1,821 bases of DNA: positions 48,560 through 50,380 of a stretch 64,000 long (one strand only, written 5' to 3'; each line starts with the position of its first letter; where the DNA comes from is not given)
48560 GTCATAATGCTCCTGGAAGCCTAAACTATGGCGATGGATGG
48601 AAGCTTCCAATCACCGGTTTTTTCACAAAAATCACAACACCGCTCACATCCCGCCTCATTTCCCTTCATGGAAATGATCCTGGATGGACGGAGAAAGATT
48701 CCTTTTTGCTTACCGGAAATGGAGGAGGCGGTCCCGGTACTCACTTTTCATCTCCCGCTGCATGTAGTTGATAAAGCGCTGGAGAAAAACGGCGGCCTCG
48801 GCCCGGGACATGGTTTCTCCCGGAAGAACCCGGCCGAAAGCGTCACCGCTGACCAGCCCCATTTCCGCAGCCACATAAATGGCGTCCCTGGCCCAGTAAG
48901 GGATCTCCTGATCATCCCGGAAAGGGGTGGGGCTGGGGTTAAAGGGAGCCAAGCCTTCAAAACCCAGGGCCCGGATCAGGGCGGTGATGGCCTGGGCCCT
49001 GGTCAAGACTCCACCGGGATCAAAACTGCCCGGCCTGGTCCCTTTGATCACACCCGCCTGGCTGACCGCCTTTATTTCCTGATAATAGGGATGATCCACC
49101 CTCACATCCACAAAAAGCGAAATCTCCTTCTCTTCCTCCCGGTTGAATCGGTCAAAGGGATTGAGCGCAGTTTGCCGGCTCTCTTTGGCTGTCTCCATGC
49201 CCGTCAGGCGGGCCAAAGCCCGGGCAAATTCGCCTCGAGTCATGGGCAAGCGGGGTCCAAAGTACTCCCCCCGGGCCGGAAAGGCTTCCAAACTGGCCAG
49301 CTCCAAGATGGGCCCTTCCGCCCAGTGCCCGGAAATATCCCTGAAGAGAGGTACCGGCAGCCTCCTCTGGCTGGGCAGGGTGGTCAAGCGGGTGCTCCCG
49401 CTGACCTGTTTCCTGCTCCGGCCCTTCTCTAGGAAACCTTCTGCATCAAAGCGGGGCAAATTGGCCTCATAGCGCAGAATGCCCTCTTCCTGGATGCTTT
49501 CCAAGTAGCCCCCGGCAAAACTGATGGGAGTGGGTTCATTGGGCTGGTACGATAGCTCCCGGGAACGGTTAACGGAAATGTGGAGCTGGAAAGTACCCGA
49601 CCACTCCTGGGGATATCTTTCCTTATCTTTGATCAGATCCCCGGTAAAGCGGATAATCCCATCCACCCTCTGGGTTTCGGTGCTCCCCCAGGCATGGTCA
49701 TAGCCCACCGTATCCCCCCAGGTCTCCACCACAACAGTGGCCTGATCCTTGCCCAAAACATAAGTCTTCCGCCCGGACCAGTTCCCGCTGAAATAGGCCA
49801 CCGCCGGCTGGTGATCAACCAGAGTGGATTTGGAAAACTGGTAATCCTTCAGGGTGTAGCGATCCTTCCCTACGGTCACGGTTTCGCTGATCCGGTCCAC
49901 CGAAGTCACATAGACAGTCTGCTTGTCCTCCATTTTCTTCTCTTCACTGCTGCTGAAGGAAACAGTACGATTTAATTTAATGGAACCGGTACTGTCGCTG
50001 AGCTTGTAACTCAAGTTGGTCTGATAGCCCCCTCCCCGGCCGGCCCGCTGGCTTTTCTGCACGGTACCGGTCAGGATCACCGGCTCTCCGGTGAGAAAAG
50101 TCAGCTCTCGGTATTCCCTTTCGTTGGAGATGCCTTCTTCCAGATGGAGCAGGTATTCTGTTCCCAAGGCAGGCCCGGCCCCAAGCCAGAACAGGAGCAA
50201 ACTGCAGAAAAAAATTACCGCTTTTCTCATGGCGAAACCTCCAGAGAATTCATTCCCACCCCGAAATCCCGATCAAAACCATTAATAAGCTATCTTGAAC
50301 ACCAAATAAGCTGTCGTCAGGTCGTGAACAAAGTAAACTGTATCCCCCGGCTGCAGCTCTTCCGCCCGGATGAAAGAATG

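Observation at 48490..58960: About 12.5 kb surface-protein island inserted between csrA and the flagellin gene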

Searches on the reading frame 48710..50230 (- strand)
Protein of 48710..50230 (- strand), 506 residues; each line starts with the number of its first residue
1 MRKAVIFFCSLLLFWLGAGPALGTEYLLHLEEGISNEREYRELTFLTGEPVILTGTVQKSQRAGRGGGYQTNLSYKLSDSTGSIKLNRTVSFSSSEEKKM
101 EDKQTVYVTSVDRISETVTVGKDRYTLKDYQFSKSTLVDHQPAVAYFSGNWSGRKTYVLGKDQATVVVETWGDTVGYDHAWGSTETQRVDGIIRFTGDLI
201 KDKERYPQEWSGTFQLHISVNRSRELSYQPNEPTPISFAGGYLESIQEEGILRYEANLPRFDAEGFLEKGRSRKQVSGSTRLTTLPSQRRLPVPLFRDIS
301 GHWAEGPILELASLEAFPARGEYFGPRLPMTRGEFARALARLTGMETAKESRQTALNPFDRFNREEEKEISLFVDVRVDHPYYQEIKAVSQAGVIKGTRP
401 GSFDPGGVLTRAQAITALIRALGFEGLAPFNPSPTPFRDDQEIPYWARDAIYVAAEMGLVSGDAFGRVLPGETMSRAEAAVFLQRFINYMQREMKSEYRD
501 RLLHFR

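Call 4: search_protein_families(library=pfam, proteins=[window:48710-50230:-], max_evalue=0.001)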
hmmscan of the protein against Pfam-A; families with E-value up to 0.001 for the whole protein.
window:48710-50230:- (506 aa): 1 family
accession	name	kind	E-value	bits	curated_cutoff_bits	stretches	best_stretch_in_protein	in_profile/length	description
PF00395.25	SLH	-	1.3e-26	92.8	20.8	3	436-480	1-44/44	S-layer homology domain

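Call 51: predict_structure(alignment_id=A4)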
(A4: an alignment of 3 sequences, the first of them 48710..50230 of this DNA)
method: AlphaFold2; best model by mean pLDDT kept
length: 506 residues; sequences in the alignment: 3
mean_pLDDT: 36.4   pTM: 0.29
mean pLDDT of the five models: 36.4, 34.3, 33.4, 33.3, 33.3
residues with pLDDT >= 90: 0; 70-90: 0; 50-70: 38; < 50: 468
segments of 3 or more residues with pLDDT < 50: 1-84, 94-111, 123-128, 132-171, 173-175, 177-190, 198-202, 204-207, 215-228, 232-262, 264-506
pLDDT, mean of each block of 10 residues (from residue 1): 41 27 23 30 31 39 42 42 48 44 39 52 49 37 38 45 46 44 41 51 49 49 46 34 27 35 43 39 29 22 30 26 24 32 32 29 28 34 39 32 34 40 33 33 36 32 26 34 40 32 26
secondary structure, 60 per line:
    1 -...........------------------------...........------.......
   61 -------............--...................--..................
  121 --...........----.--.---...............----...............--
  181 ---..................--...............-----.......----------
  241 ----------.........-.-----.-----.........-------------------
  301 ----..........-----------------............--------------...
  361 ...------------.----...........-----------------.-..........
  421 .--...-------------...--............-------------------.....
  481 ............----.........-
elements in order: H2-12 H37-47 E54-60 E68-79 E82-100 E103-120 E123-133 E145-159 E164-178 E184-201 E204-218 E224-230 E251-259 E273-281 H305-314 H332-343 H358-363 H381-391 H411-421 H445-456 H476-492 H497-505

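Call 65: predict_structure(alignment_id=A6)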
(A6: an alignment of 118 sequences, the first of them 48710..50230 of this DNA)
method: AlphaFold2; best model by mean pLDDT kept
length: 506 residues; sequences in the alignment: 118
mean_pLDDT: 87.1   pTM: 0.81
mean pLDDT of the five models: 87.1, 86.9, 86.8, 86.7, 86.0
residues with pLDDT >= 90: 342; 70-90: 105; 50-70: 35; < 50: 24
segments of 3 or more residues with pLDDT < 50: 16-25, 350-357, 503-506
pLDDT, mean of each block of 10 residues (from residue 1): 77 52 47 90 94 95 81 96 97 83 85 96 95 92 90 95 92 91 92 94 91 95 91 71 92 96 88 94 92 90 95 88 92 96 74 45 70 94 94 91 96 96 84 88 94 92 93 96 94 71 48
secondary structure, 60 per line:
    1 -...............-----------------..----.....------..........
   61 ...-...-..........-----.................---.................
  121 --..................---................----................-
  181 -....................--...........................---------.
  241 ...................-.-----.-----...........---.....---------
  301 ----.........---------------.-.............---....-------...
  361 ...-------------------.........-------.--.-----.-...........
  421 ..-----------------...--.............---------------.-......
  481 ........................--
elements in order: H2-16 E40-44 E51-63 E69-78 E84-100 E104-120 E123-140 E144-159 E164-179 E182-201 E204-230 E240-259 E273-283 E287-291 H305-313 H332-343 H347-350 H358-363 H383-391 H411-422 H445-457 H476-504

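Call 69: fold_search(model_id=the predicted structure, library=pdb)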
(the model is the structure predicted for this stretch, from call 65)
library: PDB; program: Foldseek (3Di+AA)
matches with E <= 10: 839; with E <= 0.001: 5
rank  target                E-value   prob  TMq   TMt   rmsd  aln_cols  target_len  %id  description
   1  6bt4                  5.4e-07  1.00  0.29  0.81   3.8       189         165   24  Crystal structure of the SLH domain of Sap from Bacillus anthracis in complex with a pyruvylated SCWP unit (released 2018-03-21)
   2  3pyw                  1.2e-06  1.00  0.30  0.79   3.9       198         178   25  The structure of the SLH domain from B. anthracis surface array protein at 1.8A (released 2011-04-27)
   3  7sv3                  2.7e-06  1.00  0.28  0.76   4.8       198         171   20  Crystal structure of SpaA-SLH in complex with 4,6-Pyr-beta-D-ManNAc-(1->4)-beta-D-GlcNAcOMe (released 2022-03-09)
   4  7sv4                  3.5e-06  1.00  0.28  0.76   4.8       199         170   20  Crystal structure of SpaA-SLH in complex with 4,6-Pyr-beta-D-ManNAc-(1->4)-beta-D-GlcNAc-(1->3)-4,6-Pyr-beta-D-ManNAcOMe (released 2022-03-09)
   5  6cwl_B                5.1e-05  1.00  0.22  0.70   6.8       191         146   20  Crystal structure of SpaA-SLH in complex with beta-D-GlcNAc-(1->3)-4,6-Pyr-beta-D-ManNAcOMe (released 2018-08-15)
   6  6z9n_B                1.6e-02  1.00  0.29  0.23   9.2       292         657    8  Copper transporter OprC (released 2021-06-30)
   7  6z99_A                1.8e-02  0.97  0.26  0.21   9.5       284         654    7  Copper transporter OprC (released 2021-06-30)
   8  5fp1                  1.8e-02  0.57  0.16  0.13  19.4       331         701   10  Crystal structure of the siderophore receptor PiuA from Acinetobacter baumannii (released 2016-05-11)
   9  6fom_B                2.5e-02  0.99  0.28  0.23  10.7       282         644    7  Copper transporter OprC (released 2019-03-13)
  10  1nqg                  2.5e-02  0.82  0.19  0.17  24.4       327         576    9  OUTER MEMBRANE COBALAMIN TRANSPORTER (BTUB) FROM E. COLI, WITH BOUND CALCIUM (released 2003-04-29)
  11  1nqf                  2.6e-02  0.57  0.17  0.16  23.8       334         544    8  OUTER MEMBRANE COBALAMIN TRANSPORTER (BTUB) FROM E. COLI, METHIONINE SUBSTIUTION CONSTRUCT FOR SE-MET SAD PHASING (released 2003-04-29)
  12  6z8y_A                2.9e-02  0.96  0.26  0.21  10.4       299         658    7  Copper transporter OprC (released 2021-06-09)
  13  2qk7_B                2.9e-02  0.20  0.12  0.19  25.3       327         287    8  A covalent S-F heterodimer of staphylococcal gamma-hemolysin (released 2008-02-19)
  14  1pvl                  2.9e-02  0.10  0.09  0.12  21.8       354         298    6  STRUCTURE OF THE PANTON-VALENTINE LEUCOCIDIN F COMPONENT FROM STAPHYLOCOCCUS AUREUS (released 1999-06-15)
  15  4q7g                  3.1e-02  0.11  0.09  0.13  22.3       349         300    6  1.7 Angstrom Crystal Structure of leukotoxin LukD from Staphylococcus aureus. (released 2014-05-07)
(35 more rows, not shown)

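Call 90: search_protein_families(library=ncbifam, proteins=[window:48710-50230:-], max_evalue=0.001)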
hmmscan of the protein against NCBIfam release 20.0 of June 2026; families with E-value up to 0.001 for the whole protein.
window:48710-50230:- (506 aa): 1 family
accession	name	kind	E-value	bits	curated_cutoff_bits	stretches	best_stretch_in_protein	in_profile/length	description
NF033190.2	inl_like_NEAT_1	exception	1.2e-07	30.5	1275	1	296-485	582-750/754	NEAT domain-containing leucine-rich repeat protein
